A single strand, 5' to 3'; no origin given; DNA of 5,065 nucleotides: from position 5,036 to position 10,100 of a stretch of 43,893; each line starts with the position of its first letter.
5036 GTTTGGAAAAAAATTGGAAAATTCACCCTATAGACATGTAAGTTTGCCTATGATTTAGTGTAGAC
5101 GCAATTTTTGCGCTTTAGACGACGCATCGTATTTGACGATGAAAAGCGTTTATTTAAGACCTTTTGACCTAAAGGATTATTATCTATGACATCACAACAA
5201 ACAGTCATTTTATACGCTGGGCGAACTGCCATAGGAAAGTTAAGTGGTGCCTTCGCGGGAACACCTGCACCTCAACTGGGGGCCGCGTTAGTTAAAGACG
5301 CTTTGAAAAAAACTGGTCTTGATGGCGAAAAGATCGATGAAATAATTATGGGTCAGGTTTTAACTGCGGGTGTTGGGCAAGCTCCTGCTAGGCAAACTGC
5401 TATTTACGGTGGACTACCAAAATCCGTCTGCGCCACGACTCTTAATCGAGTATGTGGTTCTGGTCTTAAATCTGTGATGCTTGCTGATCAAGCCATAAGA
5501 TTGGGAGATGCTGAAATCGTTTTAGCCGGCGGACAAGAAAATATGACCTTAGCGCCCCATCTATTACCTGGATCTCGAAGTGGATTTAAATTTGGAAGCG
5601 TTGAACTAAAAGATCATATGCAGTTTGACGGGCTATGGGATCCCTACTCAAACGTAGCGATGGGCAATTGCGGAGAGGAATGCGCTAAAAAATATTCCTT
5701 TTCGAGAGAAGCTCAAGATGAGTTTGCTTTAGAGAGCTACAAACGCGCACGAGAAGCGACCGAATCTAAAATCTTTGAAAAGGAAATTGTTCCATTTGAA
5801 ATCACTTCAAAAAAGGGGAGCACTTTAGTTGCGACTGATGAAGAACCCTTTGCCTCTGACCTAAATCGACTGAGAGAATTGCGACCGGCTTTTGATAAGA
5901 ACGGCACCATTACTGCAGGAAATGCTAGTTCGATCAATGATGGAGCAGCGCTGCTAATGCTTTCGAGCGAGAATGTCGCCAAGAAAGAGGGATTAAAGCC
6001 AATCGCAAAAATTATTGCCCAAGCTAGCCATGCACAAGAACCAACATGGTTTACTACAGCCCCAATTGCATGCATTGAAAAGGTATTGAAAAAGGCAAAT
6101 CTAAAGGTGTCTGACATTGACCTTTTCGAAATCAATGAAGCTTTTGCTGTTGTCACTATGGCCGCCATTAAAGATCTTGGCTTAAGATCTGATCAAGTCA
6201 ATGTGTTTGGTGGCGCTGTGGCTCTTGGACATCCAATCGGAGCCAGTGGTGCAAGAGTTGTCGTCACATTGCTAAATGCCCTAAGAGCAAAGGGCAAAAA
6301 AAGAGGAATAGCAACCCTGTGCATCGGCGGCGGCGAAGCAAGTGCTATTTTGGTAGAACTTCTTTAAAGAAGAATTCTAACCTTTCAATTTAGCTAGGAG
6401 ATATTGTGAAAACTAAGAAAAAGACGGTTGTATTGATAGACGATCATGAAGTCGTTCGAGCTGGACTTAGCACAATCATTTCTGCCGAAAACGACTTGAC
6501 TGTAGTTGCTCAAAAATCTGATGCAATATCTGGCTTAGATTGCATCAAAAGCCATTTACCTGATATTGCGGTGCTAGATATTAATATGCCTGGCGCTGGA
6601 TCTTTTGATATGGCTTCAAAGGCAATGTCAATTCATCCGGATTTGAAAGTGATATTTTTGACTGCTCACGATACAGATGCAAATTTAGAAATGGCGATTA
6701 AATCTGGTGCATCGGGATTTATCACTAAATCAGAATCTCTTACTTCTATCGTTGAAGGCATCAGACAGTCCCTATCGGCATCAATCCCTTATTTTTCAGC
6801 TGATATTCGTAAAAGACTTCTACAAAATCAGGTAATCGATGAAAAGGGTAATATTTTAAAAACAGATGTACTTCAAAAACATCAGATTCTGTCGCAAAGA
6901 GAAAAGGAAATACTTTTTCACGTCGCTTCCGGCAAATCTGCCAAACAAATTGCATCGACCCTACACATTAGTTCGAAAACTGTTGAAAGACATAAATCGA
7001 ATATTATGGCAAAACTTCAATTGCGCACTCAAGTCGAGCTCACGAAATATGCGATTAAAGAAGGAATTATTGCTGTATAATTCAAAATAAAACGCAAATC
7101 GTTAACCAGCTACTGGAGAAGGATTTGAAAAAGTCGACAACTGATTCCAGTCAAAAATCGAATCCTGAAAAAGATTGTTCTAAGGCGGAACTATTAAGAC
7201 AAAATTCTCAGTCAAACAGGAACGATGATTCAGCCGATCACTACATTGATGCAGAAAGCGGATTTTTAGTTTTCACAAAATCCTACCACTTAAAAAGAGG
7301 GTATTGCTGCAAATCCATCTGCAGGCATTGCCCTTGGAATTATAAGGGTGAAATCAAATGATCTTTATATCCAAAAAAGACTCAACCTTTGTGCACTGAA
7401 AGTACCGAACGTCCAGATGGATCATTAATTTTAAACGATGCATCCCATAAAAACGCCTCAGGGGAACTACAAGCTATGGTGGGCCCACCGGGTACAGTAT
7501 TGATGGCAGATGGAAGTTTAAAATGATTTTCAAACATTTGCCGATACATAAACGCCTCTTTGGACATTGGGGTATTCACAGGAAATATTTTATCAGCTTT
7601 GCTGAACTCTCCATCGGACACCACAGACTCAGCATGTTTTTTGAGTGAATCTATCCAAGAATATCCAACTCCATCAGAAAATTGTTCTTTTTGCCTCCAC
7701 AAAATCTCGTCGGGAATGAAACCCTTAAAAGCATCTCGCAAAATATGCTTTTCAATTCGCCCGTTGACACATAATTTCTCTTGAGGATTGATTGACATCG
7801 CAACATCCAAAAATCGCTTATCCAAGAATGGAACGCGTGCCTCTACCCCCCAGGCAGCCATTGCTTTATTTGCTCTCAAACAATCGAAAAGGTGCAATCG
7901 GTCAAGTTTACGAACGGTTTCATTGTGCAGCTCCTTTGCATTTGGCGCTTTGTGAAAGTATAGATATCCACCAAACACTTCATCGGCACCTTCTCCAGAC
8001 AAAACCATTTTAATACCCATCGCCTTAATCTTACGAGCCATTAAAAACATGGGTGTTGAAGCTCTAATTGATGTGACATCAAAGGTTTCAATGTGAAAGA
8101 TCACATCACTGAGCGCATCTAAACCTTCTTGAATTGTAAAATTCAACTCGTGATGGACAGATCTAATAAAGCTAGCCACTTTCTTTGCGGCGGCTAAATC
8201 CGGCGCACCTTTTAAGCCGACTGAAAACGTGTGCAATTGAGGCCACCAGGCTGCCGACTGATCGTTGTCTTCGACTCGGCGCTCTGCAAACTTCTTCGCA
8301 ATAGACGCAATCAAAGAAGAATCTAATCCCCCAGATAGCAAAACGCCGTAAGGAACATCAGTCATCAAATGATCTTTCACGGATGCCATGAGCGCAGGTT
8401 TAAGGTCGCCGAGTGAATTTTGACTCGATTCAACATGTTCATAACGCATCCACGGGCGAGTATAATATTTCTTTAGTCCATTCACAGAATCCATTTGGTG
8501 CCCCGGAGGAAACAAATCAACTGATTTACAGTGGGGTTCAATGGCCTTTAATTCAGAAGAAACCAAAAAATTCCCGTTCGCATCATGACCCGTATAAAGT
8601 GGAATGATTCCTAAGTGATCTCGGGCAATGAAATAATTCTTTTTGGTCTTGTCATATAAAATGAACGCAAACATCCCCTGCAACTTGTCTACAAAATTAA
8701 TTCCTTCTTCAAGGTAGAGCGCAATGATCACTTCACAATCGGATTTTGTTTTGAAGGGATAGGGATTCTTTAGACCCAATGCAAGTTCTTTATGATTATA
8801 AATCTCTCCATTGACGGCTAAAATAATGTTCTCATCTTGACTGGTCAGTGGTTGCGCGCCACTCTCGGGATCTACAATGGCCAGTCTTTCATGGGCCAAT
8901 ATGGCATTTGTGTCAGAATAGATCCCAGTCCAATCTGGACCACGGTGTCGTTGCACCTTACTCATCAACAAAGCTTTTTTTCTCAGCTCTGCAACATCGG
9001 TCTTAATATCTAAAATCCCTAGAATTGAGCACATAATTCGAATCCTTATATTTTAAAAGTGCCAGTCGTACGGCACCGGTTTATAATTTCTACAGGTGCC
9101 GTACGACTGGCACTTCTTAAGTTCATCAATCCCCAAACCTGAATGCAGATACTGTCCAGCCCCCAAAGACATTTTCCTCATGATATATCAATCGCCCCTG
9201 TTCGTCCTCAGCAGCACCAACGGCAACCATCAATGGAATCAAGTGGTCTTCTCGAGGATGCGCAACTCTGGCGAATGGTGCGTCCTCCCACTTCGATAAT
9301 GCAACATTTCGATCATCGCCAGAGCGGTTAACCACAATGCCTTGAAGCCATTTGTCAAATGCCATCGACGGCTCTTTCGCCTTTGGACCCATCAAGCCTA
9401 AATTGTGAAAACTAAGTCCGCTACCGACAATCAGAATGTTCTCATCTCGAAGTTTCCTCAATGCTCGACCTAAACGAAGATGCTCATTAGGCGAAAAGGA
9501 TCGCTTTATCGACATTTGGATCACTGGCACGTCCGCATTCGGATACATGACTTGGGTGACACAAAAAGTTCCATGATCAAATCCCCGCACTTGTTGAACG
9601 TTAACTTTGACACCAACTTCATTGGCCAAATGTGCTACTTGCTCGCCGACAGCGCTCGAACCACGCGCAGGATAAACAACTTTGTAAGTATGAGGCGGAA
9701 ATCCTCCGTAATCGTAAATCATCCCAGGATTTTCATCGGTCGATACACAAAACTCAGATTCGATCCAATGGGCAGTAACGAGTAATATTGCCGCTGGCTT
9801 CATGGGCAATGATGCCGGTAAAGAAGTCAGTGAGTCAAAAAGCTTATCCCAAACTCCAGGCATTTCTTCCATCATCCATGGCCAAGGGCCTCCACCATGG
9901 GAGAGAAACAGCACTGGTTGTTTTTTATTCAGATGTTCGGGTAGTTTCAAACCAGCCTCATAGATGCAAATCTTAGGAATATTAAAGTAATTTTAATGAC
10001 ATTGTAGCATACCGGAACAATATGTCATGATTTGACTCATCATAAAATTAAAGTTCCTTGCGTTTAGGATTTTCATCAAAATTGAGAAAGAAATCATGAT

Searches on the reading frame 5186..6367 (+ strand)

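Call 10: search_protein_families(library=pfam, proteins=[window:5186-6367:+], max_evalue=0.01)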
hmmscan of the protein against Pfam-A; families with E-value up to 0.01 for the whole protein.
window:5186-6367:+ (393 aa): 4 families
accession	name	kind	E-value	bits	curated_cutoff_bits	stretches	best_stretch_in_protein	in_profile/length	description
PF00108.29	Thiolase_N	-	1.2e-89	300.6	26.4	1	7-262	2-259/260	Thiolase, N-terminal domain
PF02803.24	Thiolase_C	-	3.9e-45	152.9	27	1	270-391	1-122/123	Thiolase, C-terminal domain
PF22691.2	Thiolase_C_1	-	3.3e-06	27.3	28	1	279-333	6-60/144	Thiolase C-terminal domain-like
PF00109.32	ketoacyl-synt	-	0.0016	18.6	20.8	1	86-121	170-205/252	Beta-ketoacyl synthase, N-terminal domain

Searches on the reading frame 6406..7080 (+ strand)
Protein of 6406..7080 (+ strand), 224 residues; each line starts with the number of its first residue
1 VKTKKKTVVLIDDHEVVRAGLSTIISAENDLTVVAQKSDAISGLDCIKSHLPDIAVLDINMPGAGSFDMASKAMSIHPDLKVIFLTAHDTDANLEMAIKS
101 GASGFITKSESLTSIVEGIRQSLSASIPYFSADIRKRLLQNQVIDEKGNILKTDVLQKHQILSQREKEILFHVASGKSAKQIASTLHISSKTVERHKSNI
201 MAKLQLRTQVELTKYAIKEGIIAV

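Call 10: search_protein_families(library=pfam, proteins=[window:6406-7080:+], max_evalue=0.01)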
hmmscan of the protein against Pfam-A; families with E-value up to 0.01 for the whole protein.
window:6406-7080:+ (224 aa): 5 families
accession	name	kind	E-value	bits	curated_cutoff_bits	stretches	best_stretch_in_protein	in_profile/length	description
PF00072.30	Response_reg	-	1.3e-19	70.8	30.2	1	8-118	1-109/111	Response regulator receiver domain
PF00196.25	GerE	-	1.4e-18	66.7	23.5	1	161-216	2-57/57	Bacterial regulatory proteins, luxR family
PF08281.18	Sigma70_r4_2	-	1.5e-06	28.2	25.7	1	156-204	5-54/54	Sigma-70, region 4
PF13384.12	HTH_23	-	0.0035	17.6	24.6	1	168-197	9-38/50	Homeodomain-like domain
PF04545.22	Sigma70_r4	-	0.0046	16.9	24.1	0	162-205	5-49/50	Sigma-70, region 4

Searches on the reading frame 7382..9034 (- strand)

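Call 10: search_protein_families(library=pfam, proteins=[window:7382-9034:-], max_evalue=0.01)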
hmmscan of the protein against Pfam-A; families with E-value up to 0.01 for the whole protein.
window:7382-9034:- (550 aa): 4 families
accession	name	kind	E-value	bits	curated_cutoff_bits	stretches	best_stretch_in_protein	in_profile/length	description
PF00733.27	Asn_synthase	-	9.4e-86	289.1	21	2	211-365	2-142/354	Asparagine synthase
PF13537.11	GATase_7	-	2.8e-41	140.8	25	1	48-166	1-122/123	Glutamine amidotransferase domain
PF13522.11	GATase_6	-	1.3e-34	119.4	27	1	33-161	1-130/130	Glutamine amidotransferase domain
PF12481.13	DUF3700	-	4.1e-14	53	27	1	114-197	125-208/228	Aluminium induced protein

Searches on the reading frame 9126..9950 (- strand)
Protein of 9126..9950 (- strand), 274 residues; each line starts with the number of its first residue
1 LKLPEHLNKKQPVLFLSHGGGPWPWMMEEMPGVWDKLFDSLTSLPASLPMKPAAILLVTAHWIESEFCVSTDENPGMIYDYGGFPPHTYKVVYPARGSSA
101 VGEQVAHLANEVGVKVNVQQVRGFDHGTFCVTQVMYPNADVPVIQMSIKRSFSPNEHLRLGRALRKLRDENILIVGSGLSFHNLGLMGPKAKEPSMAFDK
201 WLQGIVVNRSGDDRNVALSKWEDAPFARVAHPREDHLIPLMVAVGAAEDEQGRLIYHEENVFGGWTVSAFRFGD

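Call 10: search_protein_families(library=pfam, proteins=[window:9126-9950:-], max_evalue=0.01)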
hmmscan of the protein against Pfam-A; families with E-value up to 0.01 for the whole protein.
window:9126-9950:- (274 aa): 1 family
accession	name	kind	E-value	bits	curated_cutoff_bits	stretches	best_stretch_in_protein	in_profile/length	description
PF02900.23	LigB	-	1.2e-30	107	26.3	1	14-253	3-250/269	Catalytic LigB subunit of aromatic ring-opening dioxygenase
